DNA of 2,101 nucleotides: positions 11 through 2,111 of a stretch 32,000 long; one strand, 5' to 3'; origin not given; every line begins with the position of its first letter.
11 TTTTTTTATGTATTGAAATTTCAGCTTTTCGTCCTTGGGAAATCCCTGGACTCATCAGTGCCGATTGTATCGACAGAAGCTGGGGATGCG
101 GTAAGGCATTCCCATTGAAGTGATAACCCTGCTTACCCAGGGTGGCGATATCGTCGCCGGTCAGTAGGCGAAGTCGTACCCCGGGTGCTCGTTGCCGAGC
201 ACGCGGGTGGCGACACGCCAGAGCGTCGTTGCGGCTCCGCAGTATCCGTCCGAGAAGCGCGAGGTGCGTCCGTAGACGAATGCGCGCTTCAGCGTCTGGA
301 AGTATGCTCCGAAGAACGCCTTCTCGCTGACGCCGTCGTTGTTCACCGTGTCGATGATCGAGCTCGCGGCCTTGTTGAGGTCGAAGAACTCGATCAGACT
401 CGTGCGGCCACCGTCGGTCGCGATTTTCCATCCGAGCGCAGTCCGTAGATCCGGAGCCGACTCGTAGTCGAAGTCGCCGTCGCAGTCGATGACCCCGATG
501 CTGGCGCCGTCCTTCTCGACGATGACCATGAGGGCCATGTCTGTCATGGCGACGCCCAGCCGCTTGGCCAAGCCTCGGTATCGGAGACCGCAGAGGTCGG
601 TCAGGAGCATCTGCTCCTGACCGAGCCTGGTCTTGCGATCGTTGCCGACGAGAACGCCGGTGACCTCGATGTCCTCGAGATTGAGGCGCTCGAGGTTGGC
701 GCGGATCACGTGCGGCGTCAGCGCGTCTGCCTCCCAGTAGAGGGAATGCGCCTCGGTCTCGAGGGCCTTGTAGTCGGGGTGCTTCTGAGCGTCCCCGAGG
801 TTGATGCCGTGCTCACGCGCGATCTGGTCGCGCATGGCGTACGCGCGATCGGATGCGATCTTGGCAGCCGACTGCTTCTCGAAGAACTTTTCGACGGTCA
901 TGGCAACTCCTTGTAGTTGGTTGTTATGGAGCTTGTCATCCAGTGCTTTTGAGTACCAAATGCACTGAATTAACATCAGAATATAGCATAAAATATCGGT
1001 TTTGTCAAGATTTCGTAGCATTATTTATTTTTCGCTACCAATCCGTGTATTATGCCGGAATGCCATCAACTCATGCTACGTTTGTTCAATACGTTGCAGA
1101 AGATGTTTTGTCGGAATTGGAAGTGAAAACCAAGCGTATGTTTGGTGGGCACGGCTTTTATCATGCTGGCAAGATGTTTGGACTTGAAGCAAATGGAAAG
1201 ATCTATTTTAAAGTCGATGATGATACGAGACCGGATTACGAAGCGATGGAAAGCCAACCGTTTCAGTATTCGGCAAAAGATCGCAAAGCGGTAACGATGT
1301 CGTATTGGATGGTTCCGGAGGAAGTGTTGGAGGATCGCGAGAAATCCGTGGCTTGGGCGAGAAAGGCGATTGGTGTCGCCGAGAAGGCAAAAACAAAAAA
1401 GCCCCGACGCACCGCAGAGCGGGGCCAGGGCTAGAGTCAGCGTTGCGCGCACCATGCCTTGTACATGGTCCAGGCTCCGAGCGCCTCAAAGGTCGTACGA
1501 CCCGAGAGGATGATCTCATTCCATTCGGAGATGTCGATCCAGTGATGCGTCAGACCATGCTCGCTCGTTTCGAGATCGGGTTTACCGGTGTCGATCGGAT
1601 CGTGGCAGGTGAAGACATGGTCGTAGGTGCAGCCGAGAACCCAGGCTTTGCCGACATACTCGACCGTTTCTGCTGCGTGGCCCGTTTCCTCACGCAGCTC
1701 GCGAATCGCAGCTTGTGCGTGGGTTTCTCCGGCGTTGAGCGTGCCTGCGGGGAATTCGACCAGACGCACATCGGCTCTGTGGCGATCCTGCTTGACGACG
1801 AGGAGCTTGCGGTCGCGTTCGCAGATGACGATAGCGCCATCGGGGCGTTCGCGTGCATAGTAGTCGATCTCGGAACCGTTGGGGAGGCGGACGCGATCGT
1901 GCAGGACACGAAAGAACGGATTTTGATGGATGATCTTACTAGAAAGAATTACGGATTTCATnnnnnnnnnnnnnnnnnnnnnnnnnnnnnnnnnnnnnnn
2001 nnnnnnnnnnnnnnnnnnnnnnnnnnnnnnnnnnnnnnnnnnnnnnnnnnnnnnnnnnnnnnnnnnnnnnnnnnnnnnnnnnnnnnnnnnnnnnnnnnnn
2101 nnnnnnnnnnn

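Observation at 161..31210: Mosaic composition: single-gene high-GC3 insertions with a foreign codon dialect scattered through a ~47% GC housekeeping backbone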

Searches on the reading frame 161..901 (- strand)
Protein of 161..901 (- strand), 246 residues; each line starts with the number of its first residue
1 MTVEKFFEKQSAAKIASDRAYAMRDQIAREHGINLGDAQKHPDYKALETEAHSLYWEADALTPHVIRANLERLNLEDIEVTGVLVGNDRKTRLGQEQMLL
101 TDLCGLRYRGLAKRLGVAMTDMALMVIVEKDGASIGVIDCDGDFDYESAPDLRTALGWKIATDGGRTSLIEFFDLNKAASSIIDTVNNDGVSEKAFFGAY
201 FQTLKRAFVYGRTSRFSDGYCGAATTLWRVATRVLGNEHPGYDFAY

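Call 5: search_protein_families(library=pfam, proteins=[window:161-901:-], max_evalue=0.01)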
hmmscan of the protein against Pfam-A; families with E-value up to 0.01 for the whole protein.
window:161-901:- (246 aa): 0 families

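Call 17: find_homologous_proteins(query=window:161-901:-, max_evalue=0.001)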
Query window:161-901:- (246 aa): 35 proteins with E <= 0.001 among 479 candidates.
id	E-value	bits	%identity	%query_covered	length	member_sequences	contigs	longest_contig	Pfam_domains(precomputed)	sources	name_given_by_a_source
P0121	1.9e-160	550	99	100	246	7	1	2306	-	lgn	-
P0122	2.1e-111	389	70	99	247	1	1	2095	-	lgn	-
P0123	3.7e-94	333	62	99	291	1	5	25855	-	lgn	-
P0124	8.9e-89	315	57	100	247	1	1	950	-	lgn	-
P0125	1.8e-80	288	55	100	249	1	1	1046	-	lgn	-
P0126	2.0e-79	284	53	99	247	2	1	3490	-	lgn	-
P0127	1.6e-78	281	54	100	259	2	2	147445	-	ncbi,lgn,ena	-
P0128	4.0e-78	280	54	99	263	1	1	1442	-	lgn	-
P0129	5.1e-78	280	54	99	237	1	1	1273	-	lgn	-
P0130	8.9e-78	279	54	99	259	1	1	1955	-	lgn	-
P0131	3.8e-77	277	55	100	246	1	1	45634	-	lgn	-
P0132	6.6e-77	276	55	99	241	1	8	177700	-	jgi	jgi:hypothetical protein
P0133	9.0e-76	272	54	99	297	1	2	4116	-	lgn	-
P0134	7.2e-73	263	51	98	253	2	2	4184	-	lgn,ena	-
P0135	8.4e-73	263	50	99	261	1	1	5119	-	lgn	-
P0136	5.1e-72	260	52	100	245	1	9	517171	-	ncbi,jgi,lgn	jgi:hypothetical protein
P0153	2.7e-37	146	39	99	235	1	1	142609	-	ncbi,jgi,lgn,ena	ncbi:MAG: hypothetical protein WC551_07305 [Patescibacteria group bacterium]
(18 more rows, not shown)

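Call 28: find_encoding_contigs(protein=P0123, flank=6000, max_places=1)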
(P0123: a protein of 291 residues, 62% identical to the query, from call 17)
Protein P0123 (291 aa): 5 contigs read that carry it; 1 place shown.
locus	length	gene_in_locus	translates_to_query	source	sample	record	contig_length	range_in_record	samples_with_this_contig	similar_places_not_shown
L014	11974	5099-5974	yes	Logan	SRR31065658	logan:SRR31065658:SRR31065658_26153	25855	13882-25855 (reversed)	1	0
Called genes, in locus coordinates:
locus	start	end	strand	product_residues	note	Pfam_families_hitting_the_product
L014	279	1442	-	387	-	PF00581:Rhodanese (faint)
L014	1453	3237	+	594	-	PF01326:PPDK_N, PF00391:PEP-utilizers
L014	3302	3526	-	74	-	-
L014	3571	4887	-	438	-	-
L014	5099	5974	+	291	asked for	-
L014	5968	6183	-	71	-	-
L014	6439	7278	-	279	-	-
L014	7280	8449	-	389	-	PF01168:Ala_racemase_N, PF00842:Ala_racemase_C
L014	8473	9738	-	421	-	PF02403:Seryl_tRNA_N, PF00587:tRNA-synt_2b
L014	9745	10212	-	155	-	PF01467:CTP_transf_like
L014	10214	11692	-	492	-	PF01336:tRNA_anti-codon, PF00152:tRNA-synt_2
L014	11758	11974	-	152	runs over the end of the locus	PF03449:GreA_GreB_N, PF01272:GreA_GreB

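Call 29: find_encoding_contigs(protein=P0136, flank=6000, max_places=1)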
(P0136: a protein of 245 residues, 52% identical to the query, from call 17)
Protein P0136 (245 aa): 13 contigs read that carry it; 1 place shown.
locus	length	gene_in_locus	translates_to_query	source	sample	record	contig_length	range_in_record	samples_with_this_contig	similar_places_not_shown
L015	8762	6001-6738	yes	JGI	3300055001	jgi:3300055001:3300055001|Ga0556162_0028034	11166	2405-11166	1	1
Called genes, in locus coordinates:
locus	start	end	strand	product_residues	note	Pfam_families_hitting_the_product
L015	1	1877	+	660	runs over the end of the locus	PF05226:CHASE2, PF00211:Guanylate_cyc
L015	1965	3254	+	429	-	PF02737:3HCDH_N (weak), PF03446:NAD_binding_2 (weak), PF03721:UDPG_MGDP_dh_N, PF00984:UDPG_MGDP_dh, PF03720:UDPG_MGDP_dh_C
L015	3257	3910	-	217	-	-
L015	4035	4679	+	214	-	-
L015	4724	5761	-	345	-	PF01553:Acyltransferase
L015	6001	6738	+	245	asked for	-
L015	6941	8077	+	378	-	-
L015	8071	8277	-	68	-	-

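Call 30: find_encoding_contigs(protein=P0153, flank=6000, max_places=1)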
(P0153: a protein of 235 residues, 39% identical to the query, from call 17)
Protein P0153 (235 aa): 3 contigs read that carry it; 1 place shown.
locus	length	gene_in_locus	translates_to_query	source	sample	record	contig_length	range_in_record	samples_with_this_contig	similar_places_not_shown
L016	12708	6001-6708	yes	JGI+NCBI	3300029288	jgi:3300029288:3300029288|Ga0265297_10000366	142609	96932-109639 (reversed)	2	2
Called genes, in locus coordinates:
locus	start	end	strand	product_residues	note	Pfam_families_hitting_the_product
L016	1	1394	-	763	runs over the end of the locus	PF01138:RNase_PH, PF03725:RNase_PH_C, PF01138:RNase_PH, PF00013:KH_1, PF00575:S1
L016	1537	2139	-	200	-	PF01936:NYN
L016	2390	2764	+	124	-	-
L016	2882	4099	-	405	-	-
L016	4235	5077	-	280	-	-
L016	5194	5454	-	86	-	PF00312:Ribosomal_S15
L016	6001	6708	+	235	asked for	-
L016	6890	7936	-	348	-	-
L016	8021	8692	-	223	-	PF00300:His_Phos_1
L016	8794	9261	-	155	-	-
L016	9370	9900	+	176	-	PF02834:LigT_PEase (weak), PF13563:2_5_RNA_ligase2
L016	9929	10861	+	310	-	PF02899:Phage_int_SAM_1, PF13102:Phage_int_SAM_5 (faint), PF13495:Phage_int_SAM_4 (weak), PF00589:Phage_integrase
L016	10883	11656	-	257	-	PF00149:Metallophos, PF12850:Metallophos_2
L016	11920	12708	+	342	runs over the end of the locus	-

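Call 48: predict_structure(alignment_id=A1)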
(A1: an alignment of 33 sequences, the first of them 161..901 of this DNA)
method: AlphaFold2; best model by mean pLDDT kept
length: 246 residues; sequences in the alignment: 33
mean_pLDDT: 96.0   pTM: 0.90
mean pLDDT of the five models: 96.0, 95.9, 95.6, 94.5, 93.9
residues with pLDDT >= 90: 228; 70-90: 15; 50-70: 3; < 50: 0
segments of 3 or more residues with pLDDT < 50: none
pLDDT, mean of each block of 10 residues (from residue 1): 92 98 98 98 98 96 97 98 97 98 97 97 97 97 97 98 90 96 98 97 96 89 95 97 80
secondary structure, 60 per line:
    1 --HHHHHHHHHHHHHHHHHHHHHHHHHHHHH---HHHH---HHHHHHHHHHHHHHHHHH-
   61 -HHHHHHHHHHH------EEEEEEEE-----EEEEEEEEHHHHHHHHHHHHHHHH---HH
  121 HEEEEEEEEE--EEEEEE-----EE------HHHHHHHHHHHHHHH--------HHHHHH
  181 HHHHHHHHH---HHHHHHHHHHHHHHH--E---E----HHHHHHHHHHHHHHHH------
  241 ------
elements in order: H3-31 H35-38 H42-59 H62-72 E79-86 E92-99 H100-115 E122-130 E133-138 H152-166 H175-189 H193-207 H219-234

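Call 52: fold_search(model_id=the predicted structure, library=pdb)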
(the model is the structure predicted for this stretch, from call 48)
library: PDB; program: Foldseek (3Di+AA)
matches with E <= 10: 76; with E <= 0.001: 0
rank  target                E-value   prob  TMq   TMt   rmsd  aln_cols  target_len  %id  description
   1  2vb6_A                1.2e+00  0.04  0.15  0.07  19.2       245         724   11  Myosin VI (MD-insert2-CaM, Delta Insert1) Post-rigor state (crystal form 2) (released 2007-12-11)
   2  7xun                  1.3e+00  0.03  0.13  0.06  27.3       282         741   10  Structure of ATP7B C983S/C985S/D1027A mutant (released 2023-04-26)
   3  7kak_A                1.5e+00  0.02  0.14  0.09  24.2       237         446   16  Cryo-EM structure of the Sec complex from T. lanuginosus, wild-type, class without Sec62 (released 2021-02-03)
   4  3nku_A                1.9e+00  0.06  0.10  0.14  11.3       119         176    9  Crystal structure of the N-terminal domain of DrrA/SidM from Legionella pneumophila (released 2010-08-04)
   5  7l75_A                2.6e+00  0.04  0.16  0.15  16.4       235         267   11  Crystal Structure of Peptidylprolyl Isomerase PrsA from Streptococcus mutans. (released 2021-12-01)
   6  3nku_B                2.7e+00  0.08  0.23  0.27  13.5       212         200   10  Crystal structure of the N-terminal domain of DrrA/SidM from Legionella pneumophila (released 2010-08-04)
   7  2x51_A                3.2e+00  0.01  0.12  0.07  20.0       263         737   11  M6 delta Insert1 (released 2011-01-26)
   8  5dqi_A                3.5e+00  0.08  0.15  0.10   6.7        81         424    9  Crystal Structure of Human DNA Polymerase Eta Extending an O4-Ethylthymidine : dA Pair By Inserting dCTP Opposite dG (released 2016-08-10)
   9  4q8f_A                3.5e+00  0.08  0.15  0.10   6.7        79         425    9  Human DNA polymerase eta extending primer immediately after a phenanthriplatin adducted G (released 2014-07-02)
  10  6p8o_A                3.5e+00  0.08  0.15  0.24  15.0       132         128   10  Structure of P. aeruginosa ATCC27853 HORMA2-deltaC (released 2019-12-25)
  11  9raf_B                3.5e+00  0.01  0.14  0.07  17.3       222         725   12  Influenza A/H7N9 polymerase in complex with a 70-mer template in stalled elongation with backtracking and stem. (released 2026-03-11)
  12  7ecv_D                4.1e+00  0.06  0.18  0.14   8.4       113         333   18  The Csy-AcrIF14 complex (released 2021-11-17)
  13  7eqg_D                4.3e+00  0.06  0.18  0.15   7.1        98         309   14  Structure of Csy-AcrIF5 (released 2022-03-09)
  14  9jph_D                4.5e+00  0.05  0.17  0.14   8.6       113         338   16  crRNA-guided surveillance (Csy) complex (released 2026-04-01)
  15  7rz4_A                5.0e+00  0.01  0.11  0.05  20.8       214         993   10  Structure of the complex of AMPA receptor GluA2 with auxiliary subunit TARP gamma-5 bound to competitive antagonist ZK (released 2021-10-27)
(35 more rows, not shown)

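Call 57: fold_search(model_id=the predicted structure, library=viral)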
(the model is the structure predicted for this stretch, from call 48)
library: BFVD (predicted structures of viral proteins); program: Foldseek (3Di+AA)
matches with E <= 10: 205; with E <= 0.001: 0
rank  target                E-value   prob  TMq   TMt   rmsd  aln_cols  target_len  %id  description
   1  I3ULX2                9.5e-02  0.16  0.17  0.06  18.1       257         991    9  Uncharacterized protein [Synechococcus phage S-CBP3]
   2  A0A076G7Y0            4.0e-01  0.28  0.21  0.25  11.4       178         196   17  Uncharacterized protein [Mycobacterium phage Sparky]
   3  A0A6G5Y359            5.7e-01  0.25  0.19  0.27   6.4        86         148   14  (no name in the UniProt tables at hand)
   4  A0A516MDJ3            7.4e-01  0.51  0.19  0.37   5.7        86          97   15  (no name in the UniProt tables at hand)
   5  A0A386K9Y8            7.7e-01  0.13  0.15  0.11  16.2       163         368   12  Uncharacterized protein [Arthrobacter phage KBurrousTX]
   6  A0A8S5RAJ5            8.6e-01  0.08  0.16  0.14  23.5       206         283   11  Uncharacterized protein [virus sp. ct9pU4]
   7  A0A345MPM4            9.0e-01  0.21  0.17  0.33   8.3        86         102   12  (no name in the UniProt tables at hand)
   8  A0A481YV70            9.5e-01  0.54  0.18  0.43   5.0        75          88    9  Uncharacterized protein [Marseillevirus LCMAC103]
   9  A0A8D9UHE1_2          1.1e+00  0.08  0.20  0.05  23.1       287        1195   13  PolyVal ADP-ribosyltransferase [Myoviridae sp. ctjz83]
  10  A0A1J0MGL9            1.2e+00  0.15  0.17  0.27  12.4       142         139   15  (no name in the UniProt tables at hand)
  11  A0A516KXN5            1.4e+00  0.63  0.20  0.57   3.6        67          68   15  (no name in the UniProt tables at hand)
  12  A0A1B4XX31            1.4e+00  0.08  0.18  0.17  18.3       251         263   10  Uncharacterized protein [Tenacibaculum phage pT24]
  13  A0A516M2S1            1.6e+00  0.69  0.21  0.61   3.3        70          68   10  (no name in the UniProt tables at hand)
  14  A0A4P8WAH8            1.6e+00  0.21  0.15  0.27   8.4        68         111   16  (no name in the UniProt tables at hand)
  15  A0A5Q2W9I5            1.7e+00  0.04  0.15  0.17  16.9       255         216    9  (no name in the UniProt tables at hand)
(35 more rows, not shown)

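Call 65: find_encoding_contigs(protein=P0121, flank=3000, max_places=3)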
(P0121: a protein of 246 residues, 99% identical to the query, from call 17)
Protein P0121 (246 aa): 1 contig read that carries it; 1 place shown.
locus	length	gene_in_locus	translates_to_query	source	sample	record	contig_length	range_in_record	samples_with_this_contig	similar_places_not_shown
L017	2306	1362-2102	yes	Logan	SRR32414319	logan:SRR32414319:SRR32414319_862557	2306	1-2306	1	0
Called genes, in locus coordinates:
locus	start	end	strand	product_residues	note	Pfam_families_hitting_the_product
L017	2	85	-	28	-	?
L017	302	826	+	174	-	PF28549:NDPSase_N, PF00293:NUDIX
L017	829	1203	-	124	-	PF04993:TfoX_N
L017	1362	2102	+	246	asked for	-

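Call 66: find_encoding_contigs(protein=P0122, flank=3000, max_places=3)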
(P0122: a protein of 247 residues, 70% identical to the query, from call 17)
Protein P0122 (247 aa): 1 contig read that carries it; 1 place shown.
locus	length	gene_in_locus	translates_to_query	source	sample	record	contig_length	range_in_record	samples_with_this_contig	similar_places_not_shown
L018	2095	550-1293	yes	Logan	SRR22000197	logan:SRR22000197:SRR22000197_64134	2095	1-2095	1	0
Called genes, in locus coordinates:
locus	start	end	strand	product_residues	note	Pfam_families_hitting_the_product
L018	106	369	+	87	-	-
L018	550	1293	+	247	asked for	-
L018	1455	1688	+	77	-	-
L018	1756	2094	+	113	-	?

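Call 72: find_related_loci(query=A1, collection=viral_contigs, flank=8000)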
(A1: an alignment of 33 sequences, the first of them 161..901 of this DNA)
Query A1 (246 aa) in viral_contigs; peptide patterns used: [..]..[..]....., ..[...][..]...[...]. (x = any residue, [..] = any of these).
25 stretches matched a pattern, but none encodes a relative of the query by tblastn (E <= 1e-3).

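Call 74: find_related_loci(query=A1, collection=genome_contigs, flank=10000)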
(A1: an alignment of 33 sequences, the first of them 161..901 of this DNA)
Query A1 (246 aa) in genome_contigs; peptide patterns used: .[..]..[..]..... (x = any residue, [..] = any of these).
22 stretches matched a pattern; 6 encode a relative of the query (tblastn E <= 1e-3); 5 distinct loci.
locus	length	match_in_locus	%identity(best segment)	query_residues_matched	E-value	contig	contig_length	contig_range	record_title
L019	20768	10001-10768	54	2-246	2e-87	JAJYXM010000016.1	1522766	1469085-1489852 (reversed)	MAG: bacterium isolate FK3.bin42 NODE_1_length_1522766_cov_4.043218, whole genome shotgun sequence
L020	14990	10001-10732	53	2-246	1e-84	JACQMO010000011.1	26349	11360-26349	MAG: Candidatus Uhrbacteria bacterium isolate NC_groundwater_1231_Ag_S-0.1um_60_33 S_p1_S3_coassembly_k141_1213302, whol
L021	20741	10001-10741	49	1-246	8e-75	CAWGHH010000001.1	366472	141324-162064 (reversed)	MAG: Candidatus Uhrbacteria bacterium isolate MFD02832.bin.1.179 genome assembly, contig: contig_12219, whole genome sho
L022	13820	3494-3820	49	139-246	2e-26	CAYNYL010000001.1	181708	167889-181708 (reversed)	MAG TPA_asm: uncultured Gammaproteobacteria bacterium isolate SRP300315_co1_29 genome assembly, contig: NODE_26_length_1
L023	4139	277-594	47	142-246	3e-24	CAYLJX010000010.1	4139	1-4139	MAG TPA_asm: uncultured Bdellovibrionales bacterium isolate SRP342105_co1_463 genome assembly, contig: NODE_31512_length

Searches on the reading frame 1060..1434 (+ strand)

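Call 5: search_protein_families(library=pfam, proteins=[window:1060-1434:+], max_evalue=0.01)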
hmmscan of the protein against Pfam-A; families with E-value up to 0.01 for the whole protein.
window:1060-1434:+ (124 aa): 1 family
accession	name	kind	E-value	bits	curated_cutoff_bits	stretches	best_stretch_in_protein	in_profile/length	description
PF04993.18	TfoX_N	-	1.6e-28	99.1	30.1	1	21-105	8-89/91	TfoX N-terminal domain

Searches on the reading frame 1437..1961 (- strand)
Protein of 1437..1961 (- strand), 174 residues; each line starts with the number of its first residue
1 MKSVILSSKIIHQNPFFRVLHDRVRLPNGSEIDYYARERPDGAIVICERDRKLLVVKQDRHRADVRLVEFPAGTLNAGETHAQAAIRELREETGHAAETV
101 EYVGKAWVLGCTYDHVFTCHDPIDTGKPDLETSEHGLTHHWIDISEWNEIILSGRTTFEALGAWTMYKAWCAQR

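Call 5: search_protein_families(library=pfam, proteins=[window:1437-1961:-], max_evalue=0.01)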
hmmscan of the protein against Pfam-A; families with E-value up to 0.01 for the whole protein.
window:1437-1961:- (174 aa): 2 families
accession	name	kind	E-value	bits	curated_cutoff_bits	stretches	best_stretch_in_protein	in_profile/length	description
PF00293.34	NUDIX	-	5.7e-15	55.9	21.1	1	43-146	7-117/134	NUDIX domain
PF14815.12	NUDIX_4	-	0.0071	16.6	35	0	44-118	3-66/113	NUDIX domain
